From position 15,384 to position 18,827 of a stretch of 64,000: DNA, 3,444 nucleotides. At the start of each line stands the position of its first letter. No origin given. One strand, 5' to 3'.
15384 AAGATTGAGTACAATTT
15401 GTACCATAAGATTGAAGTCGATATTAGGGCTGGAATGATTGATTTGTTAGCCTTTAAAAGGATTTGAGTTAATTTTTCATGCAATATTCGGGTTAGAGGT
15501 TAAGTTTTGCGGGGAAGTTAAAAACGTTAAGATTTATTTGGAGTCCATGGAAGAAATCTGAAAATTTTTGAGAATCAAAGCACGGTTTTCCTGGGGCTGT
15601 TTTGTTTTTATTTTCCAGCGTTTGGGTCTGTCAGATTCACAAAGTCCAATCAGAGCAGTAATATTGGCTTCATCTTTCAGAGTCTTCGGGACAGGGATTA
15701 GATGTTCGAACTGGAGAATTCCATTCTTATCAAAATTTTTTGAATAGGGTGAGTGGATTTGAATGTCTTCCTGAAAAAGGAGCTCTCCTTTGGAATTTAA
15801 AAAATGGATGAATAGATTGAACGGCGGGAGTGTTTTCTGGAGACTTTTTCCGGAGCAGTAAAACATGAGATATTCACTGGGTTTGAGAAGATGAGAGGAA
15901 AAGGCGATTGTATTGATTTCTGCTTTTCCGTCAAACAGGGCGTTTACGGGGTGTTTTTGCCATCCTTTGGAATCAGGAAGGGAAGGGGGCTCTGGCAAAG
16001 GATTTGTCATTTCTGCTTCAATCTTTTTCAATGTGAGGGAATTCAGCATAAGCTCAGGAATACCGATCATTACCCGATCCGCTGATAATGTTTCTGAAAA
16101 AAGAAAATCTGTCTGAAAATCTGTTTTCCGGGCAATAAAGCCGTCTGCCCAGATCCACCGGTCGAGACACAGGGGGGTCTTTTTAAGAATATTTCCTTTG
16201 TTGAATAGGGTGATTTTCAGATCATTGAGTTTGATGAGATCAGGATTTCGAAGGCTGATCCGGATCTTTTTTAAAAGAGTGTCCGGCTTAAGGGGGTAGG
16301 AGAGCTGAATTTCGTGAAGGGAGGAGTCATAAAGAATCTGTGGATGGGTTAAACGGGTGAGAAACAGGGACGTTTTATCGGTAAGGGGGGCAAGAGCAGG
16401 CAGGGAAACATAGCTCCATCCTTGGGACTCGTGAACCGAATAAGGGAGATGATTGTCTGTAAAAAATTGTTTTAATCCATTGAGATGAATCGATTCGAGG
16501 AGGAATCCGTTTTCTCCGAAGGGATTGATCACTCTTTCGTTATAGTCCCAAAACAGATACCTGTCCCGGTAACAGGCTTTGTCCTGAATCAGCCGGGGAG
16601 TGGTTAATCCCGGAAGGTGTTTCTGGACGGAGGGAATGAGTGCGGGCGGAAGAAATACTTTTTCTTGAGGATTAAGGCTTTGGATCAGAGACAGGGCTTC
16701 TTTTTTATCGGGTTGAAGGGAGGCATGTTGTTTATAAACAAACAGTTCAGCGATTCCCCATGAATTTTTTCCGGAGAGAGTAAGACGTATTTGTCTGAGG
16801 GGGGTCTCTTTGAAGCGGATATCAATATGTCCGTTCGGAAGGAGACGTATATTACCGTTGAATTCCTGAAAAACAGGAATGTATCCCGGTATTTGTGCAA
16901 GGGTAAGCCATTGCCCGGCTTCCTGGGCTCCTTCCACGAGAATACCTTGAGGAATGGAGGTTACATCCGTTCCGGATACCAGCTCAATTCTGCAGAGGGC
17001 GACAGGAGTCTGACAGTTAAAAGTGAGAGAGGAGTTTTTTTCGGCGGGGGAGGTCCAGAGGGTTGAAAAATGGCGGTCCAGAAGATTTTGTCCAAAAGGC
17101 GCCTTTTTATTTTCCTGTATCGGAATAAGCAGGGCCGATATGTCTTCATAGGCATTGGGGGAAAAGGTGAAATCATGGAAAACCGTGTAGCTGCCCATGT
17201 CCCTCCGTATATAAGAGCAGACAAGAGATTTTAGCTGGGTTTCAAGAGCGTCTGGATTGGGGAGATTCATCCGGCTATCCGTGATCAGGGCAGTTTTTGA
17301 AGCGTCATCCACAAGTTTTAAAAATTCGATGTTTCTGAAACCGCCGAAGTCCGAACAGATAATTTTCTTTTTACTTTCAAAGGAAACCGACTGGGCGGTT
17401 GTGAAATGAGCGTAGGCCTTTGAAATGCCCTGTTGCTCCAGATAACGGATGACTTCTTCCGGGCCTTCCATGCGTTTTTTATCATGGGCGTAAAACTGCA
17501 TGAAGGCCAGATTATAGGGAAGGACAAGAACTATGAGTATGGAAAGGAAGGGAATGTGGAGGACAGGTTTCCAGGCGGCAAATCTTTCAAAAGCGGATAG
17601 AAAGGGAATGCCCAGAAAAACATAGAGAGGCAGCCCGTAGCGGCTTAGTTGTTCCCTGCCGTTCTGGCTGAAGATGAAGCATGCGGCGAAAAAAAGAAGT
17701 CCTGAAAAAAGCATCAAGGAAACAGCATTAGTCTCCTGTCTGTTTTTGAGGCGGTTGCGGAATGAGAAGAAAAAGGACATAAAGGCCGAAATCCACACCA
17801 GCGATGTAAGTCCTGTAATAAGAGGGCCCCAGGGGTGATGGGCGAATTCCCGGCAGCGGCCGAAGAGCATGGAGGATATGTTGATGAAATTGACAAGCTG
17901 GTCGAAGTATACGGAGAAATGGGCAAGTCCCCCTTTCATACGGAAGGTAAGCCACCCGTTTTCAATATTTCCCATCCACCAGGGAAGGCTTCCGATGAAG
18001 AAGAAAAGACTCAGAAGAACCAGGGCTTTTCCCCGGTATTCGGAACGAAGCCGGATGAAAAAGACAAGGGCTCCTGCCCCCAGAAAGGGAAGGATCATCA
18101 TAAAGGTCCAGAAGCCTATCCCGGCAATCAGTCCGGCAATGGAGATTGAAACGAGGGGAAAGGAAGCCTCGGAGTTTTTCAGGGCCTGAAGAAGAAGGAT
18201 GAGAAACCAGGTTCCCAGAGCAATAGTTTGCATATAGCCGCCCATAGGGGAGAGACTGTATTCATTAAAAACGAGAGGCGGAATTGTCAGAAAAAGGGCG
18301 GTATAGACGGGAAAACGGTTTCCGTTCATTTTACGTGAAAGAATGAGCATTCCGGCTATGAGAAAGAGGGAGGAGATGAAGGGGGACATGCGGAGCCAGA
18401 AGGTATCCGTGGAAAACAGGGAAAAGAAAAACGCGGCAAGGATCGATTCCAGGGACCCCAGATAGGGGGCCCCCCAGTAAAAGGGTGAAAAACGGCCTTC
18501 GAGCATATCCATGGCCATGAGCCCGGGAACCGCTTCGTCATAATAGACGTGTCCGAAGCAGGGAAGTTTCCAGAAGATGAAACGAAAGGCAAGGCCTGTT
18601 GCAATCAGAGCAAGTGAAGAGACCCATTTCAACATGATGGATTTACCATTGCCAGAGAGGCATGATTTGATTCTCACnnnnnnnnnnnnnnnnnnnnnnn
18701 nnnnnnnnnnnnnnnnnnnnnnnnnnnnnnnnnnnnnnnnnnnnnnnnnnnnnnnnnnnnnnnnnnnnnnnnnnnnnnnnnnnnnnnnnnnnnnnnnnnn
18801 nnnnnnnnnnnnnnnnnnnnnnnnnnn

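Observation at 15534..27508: Candidate lipid-linked pentofuranosyl glycosylation locus next to a pilin-like operon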

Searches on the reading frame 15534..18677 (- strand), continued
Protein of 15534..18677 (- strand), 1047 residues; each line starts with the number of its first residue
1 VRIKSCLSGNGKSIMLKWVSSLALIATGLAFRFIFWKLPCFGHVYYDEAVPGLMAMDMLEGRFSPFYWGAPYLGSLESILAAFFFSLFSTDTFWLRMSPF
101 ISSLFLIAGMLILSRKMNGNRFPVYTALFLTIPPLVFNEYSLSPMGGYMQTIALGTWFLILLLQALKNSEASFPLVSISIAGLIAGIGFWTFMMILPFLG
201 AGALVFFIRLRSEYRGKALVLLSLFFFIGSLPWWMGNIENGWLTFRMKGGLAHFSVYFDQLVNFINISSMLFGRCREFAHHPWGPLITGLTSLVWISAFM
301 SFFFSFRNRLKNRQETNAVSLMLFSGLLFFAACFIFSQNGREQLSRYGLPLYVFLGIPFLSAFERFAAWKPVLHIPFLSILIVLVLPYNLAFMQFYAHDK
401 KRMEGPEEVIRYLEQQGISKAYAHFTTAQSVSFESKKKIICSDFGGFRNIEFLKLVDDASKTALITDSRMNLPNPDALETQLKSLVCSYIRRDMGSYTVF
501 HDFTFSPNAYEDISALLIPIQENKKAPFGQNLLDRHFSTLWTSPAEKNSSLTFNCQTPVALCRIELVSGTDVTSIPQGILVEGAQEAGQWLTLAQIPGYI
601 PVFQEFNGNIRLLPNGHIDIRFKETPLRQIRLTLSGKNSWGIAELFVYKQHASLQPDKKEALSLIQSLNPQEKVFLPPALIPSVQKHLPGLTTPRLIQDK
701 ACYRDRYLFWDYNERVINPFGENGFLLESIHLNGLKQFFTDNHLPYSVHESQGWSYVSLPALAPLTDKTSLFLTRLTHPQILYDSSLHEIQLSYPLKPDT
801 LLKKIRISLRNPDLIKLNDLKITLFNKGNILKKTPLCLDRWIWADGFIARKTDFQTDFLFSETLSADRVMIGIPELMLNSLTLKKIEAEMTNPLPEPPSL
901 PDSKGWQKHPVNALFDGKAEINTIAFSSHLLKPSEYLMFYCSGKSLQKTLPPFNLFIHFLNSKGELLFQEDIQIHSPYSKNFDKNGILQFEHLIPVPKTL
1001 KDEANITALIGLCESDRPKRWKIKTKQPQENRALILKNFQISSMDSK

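Call 70: fold_search(model_id=the predicted structure, library=pdb)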
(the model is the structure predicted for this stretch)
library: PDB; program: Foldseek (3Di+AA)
matches with E <= 10: 1451; with E <= 0.001: 86
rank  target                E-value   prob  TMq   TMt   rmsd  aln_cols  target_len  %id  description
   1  6wbx                  2.4e-09  1.00  0.24  0.20  30.8      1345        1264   10  Single-Particle Cryo-EM Structure of Arabinofuranosyltransferase AftD from Mycobacteria, Mutant R1389S Class 1 (released 2020-05-13)
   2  5ezm                  5.6e-09  1.00  0.34  0.61   6.9       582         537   15  Crystal Structure of ArnT from Cupriavidus metallidurans in the apo state (released 2016-02-17)
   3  7jfs                  9.3e-09  1.00  0.11  0.12  31.6       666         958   10  The structure of the CBM32-1, CBM32-2, and M60 catalytic domains from Clostridium perfringens ZmpB (released 2021-02-03)
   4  6w98_A                3.1e-08  1.00  0.24  0.19  31.9      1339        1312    9  Single-Particle Cryo-EM Structure of Arabinofuranosyltransferase AftD from Mycobacteria (released 2020-05-13)
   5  5f15                  4.1e-08  1.00  0.34  0.61   8.5       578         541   15  Crystal Structure of ArnT from Cupriavidus metallidurans bound to Undecaprenyl phosphate (released 2016-02-17)
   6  7jnd                  5.0e-07  1.00  0.11  0.27  22.9       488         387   10  The structure of CBM32-1 and CBM32-2 domains from Clostridium perfringens ZmpB (released 2021-02-03)
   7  6x0o                  1.2e-06  1.00  0.18  0.18  17.5       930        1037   11  Single-Particle Cryo-EM Structure of Arabinosyltransferase EmbB from Mycobacterium smegmatis (released 2020-06-10)
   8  3waj                  2.5e-06  1.00  0.28  0.36  15.5       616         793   12  Crystal structure of the Archaeoglobus fulgidus oligosaccharyltransferase (O29867_ARCFU) complex with Zn and sulfate (released 2013-10-30)
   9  5l9u_L                3.2e-06  1.00  0.11  0.59   7.2       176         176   12  Model of human Anaphase-promoting complex/Cyclosome (APC/C-CDH1) with a cross linked Ubiquitin variant-substrate-UBE2C (released 2016-09-14)
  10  5l9t_L                3.5e-06  1.00  0.12  0.62   6.9       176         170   11  Model of human Anaphase-promoting complex/Cyclosome (APC/C-CDH1) with E2 UBE2S poised for polyubiquitination where UBE (released 2016-10-26)
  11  7jnf                  3.6e-06  1.00  0.11  0.27  22.0       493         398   10  The structure of CBM32-1 and CBM32-2 domains from Clostridium perfringens ZmpB in complex with GalNAc (released 2021-02-03)
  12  4ui9_L                4.0e-06  1.00  0.12  0.58   4.6       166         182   14  Atomic structure of the human Anaphase-Promoting Complex (released 2015-06-17)
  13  7jnb                  5.2e-06  1.00  0.11  0.27  22.1       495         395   10  The structure of CBM32-1 and CBM32-2 domains from Clostridium perfringens ZmpB in complex with GalNAc (released 2021-02-03)
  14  5khr_L                6.6e-06  1.00  0.11  0.61   4.8       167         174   12  Model of human Anaphase-promoting complex/Cyclosome complex (APC15 deletion mutant) in complex with the E2 UBE2C/UBCH1 (released 2016-08-24)
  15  9s6t_A                6.6e-06  1.00  0.30  0.58   9.4       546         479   12  Ternary cryo-EM structure of chicken ALG12 with Dol25-PP-GlcNAc2Man7, Dol25-P-Man, and Fab (released 2026-03-18)
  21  4a42_A                1.8e-05  1.00  0.10  0.74   4.8       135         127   19  CpGH89CBM32-6 produced by Clostridium perfringens (released 2012-04-04)
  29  4a42_B                4.3e-05  1.00  0.11  0.76   4.7       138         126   17  CpGH89CBM32-6 produced by Clostridium perfringens (released 2012-04-04)
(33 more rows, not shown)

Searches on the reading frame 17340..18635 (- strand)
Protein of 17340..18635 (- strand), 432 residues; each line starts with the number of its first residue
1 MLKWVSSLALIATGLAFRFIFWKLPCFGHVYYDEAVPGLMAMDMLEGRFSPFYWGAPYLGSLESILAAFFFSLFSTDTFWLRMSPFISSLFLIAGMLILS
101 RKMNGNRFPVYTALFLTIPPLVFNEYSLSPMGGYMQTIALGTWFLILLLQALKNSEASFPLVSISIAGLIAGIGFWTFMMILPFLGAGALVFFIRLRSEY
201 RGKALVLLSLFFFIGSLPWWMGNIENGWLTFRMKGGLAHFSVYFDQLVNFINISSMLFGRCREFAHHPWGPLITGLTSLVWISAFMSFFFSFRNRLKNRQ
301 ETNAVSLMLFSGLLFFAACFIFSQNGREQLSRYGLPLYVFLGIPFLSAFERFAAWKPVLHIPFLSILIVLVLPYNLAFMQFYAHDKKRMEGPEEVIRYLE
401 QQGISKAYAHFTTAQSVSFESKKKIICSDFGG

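Call 13: search_protein_families(library=pfam, proteins=[window:17340-18635:-], max_evalue=1)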
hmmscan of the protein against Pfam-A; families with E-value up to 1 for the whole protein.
seq(432 aa): 1 family
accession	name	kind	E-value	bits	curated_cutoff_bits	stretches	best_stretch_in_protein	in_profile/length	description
PF11457.13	DUF3021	-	0.0072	17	24.7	1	273-389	9-123/130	Protein of unknown function (DUF3021)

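Call 79: search_dna_similar(query=window:17340-18635:-, collection=plasmids, mode=protein, max_evalue=0.01, max_rows=20)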
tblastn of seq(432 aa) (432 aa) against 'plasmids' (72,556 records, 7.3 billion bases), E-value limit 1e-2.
No match.
